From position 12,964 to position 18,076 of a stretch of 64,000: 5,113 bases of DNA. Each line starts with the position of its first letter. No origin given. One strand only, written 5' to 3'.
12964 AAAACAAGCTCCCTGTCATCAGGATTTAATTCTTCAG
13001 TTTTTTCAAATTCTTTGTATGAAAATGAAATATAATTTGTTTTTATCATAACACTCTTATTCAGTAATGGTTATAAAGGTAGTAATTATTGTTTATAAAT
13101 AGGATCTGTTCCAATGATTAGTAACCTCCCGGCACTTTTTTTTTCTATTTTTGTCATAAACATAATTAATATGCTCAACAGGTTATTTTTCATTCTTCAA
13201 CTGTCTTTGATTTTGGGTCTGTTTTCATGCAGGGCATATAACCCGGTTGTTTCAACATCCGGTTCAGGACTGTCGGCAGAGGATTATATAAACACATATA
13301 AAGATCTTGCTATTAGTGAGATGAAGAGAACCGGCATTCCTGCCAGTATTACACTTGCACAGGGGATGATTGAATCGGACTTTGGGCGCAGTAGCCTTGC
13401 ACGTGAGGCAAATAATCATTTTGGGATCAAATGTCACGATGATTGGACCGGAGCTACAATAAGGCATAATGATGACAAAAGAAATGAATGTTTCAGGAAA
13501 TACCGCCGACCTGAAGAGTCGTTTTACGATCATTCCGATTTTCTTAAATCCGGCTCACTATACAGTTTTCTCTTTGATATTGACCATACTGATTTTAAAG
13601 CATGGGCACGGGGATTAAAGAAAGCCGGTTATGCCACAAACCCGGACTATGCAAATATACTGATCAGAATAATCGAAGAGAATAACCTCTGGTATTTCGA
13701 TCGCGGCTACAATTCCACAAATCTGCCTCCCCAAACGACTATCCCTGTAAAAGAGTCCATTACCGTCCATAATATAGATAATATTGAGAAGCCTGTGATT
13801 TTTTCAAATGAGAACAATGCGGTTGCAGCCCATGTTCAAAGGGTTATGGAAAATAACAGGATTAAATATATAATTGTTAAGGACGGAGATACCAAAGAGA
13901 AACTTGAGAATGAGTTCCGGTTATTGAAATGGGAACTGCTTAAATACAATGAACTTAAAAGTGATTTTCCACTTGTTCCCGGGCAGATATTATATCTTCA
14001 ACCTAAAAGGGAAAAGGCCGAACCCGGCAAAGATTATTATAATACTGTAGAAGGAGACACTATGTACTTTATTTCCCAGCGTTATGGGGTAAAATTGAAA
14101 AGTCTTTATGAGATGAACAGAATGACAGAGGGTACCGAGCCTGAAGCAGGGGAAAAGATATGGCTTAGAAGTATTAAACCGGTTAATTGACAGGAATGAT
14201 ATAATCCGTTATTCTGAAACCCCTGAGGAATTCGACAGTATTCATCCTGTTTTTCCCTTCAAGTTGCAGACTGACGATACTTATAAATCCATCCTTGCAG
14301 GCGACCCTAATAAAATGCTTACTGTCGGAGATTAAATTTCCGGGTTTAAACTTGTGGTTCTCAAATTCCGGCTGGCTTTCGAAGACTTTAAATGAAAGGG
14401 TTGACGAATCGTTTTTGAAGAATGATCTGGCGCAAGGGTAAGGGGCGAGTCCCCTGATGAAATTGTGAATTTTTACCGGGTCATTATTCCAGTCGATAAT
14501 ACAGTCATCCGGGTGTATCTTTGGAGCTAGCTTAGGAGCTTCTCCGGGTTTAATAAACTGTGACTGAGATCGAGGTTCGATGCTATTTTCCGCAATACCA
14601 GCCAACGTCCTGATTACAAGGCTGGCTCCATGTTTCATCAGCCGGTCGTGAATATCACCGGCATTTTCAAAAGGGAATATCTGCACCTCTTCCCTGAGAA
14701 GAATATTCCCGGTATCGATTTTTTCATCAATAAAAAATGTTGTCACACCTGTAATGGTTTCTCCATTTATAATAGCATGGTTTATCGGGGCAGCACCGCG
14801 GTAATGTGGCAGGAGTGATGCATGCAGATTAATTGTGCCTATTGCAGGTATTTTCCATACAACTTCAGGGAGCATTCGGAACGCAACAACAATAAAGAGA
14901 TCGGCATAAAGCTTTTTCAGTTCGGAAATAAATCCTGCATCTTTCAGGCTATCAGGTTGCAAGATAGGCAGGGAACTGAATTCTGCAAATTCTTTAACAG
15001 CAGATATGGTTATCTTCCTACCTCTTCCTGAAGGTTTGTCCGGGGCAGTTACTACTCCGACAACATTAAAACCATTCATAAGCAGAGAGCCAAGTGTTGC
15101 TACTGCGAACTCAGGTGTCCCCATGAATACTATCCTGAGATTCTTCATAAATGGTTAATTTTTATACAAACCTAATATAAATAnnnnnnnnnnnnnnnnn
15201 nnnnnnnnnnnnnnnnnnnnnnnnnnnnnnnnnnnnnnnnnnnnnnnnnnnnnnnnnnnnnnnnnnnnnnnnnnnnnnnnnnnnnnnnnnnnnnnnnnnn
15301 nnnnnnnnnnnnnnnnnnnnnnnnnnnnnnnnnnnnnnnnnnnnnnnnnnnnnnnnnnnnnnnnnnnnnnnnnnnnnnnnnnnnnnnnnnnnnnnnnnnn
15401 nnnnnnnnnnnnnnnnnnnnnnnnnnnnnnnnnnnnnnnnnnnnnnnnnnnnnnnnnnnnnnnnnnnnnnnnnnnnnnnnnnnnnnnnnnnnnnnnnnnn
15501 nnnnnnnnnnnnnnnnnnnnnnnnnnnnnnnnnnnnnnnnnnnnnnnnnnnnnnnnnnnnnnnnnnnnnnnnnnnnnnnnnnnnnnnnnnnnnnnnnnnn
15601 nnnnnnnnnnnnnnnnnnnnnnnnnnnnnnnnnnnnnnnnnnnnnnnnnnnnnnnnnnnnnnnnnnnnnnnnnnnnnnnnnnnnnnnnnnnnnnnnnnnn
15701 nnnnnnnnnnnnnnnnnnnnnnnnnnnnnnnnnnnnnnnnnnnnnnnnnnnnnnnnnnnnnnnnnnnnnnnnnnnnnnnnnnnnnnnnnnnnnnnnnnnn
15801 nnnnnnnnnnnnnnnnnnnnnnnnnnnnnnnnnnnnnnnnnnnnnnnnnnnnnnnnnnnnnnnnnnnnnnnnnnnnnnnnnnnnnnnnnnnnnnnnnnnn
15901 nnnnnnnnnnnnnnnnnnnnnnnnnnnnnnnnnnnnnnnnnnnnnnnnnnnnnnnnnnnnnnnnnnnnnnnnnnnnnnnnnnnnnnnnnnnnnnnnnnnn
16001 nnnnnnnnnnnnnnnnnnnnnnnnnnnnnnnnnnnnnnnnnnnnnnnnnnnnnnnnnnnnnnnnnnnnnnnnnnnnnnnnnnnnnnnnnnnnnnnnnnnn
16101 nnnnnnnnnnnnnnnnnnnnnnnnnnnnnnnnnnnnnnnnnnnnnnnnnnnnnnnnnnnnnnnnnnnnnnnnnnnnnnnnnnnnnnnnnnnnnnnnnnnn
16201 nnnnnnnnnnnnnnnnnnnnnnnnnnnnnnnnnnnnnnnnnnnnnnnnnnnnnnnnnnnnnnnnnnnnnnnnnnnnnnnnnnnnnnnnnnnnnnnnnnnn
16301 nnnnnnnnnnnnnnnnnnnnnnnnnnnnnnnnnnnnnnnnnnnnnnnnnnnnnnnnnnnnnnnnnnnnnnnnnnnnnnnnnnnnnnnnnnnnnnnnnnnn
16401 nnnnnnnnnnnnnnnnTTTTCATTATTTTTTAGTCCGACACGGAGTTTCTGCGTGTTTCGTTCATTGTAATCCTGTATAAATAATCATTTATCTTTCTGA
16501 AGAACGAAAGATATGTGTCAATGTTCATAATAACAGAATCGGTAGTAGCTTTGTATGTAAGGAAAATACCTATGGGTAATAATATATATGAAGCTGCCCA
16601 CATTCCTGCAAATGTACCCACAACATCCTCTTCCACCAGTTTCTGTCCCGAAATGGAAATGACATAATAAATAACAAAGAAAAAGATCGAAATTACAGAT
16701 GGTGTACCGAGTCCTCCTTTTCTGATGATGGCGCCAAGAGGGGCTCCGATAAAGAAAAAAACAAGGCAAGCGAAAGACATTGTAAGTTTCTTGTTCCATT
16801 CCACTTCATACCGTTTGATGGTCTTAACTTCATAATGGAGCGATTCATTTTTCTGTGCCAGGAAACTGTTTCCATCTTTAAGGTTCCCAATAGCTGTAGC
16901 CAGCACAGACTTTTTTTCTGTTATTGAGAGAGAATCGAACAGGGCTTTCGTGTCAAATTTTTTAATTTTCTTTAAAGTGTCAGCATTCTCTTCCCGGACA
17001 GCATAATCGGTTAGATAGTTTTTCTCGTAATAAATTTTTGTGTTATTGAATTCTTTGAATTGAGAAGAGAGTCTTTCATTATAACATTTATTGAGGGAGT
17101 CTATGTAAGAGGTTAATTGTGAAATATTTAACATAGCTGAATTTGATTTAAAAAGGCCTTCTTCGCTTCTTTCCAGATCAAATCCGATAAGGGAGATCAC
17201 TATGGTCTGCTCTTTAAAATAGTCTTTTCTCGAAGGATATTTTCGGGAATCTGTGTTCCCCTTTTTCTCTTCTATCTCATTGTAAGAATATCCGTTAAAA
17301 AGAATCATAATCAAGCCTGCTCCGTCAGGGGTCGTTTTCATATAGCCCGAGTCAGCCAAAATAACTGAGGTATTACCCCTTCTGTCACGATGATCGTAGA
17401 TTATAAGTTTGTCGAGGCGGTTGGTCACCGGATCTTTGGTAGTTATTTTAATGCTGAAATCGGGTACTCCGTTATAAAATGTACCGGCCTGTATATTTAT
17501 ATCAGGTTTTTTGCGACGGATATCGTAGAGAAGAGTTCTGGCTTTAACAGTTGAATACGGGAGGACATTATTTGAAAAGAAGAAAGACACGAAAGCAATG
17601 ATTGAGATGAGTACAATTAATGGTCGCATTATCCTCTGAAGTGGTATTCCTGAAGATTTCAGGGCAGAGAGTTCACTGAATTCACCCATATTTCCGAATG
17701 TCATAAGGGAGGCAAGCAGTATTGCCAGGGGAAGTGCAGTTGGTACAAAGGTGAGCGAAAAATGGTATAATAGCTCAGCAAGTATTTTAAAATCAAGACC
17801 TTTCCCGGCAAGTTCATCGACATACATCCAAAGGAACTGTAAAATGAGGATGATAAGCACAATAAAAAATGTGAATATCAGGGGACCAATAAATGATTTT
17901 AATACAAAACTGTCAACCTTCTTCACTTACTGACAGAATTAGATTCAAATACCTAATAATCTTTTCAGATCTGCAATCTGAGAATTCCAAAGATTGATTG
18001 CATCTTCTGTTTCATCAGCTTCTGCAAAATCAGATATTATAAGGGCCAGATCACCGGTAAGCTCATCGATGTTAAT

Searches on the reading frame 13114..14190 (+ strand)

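Call 42: search_protein_families(library=pfam, proteins=[window:13114-14190:+], max_evalue=0.001)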
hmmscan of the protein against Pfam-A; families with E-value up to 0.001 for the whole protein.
window:13114-14190:+ (358 aa): 2 families
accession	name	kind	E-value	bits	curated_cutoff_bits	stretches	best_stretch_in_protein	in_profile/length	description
PF01832.25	Glucosaminidase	-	7.8e-37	127.1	30.2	1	64-192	2-123/123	Mannosyl-glycoprotein endo-beta-N-acetylglucosaminidase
PF01476.26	LysM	-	5.2e-15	55.5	20.9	2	312-351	4-42/43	LysM domain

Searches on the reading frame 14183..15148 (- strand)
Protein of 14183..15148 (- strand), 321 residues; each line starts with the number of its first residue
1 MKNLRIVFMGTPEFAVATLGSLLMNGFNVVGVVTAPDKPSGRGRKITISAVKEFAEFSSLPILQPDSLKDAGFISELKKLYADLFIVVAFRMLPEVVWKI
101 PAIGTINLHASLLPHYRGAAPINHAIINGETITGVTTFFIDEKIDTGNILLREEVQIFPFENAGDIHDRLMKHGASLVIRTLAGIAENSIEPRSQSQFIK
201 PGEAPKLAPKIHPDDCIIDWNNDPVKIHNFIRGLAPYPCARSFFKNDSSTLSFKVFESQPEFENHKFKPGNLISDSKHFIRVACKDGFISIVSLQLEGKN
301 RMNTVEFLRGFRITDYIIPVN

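Call 42: search_protein_families(library=pfam, proteins=[window:14183-15148:-], max_evalue=0.001)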
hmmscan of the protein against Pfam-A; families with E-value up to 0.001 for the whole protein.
window:14183-15148:- (321 aa): 2 families
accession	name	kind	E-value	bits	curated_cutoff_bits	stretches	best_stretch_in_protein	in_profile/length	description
PF00551.24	Formyl_trans_N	-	6.9e-36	124.1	26.1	1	5-181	2-180/181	Formyl transferase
PF02911.23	Formyl_trans_C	-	5.8e-23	81.4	21.1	1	210-312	1-100/100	Formyl transferase, C-terminal domain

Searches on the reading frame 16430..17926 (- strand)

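Call 20: search_protein_families(library=pfam, proteins=[window:16430-17926:-], max_evalue=0.001)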
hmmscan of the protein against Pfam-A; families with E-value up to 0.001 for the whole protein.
window:16430-17926:- (498 aa): 1 family
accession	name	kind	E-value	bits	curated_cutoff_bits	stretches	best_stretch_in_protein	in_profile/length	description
PF03739.19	LptF_LptG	-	4.1e-70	237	27.9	1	8-459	3-353/353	Lipopolysaccharide export system permease LptF/LptG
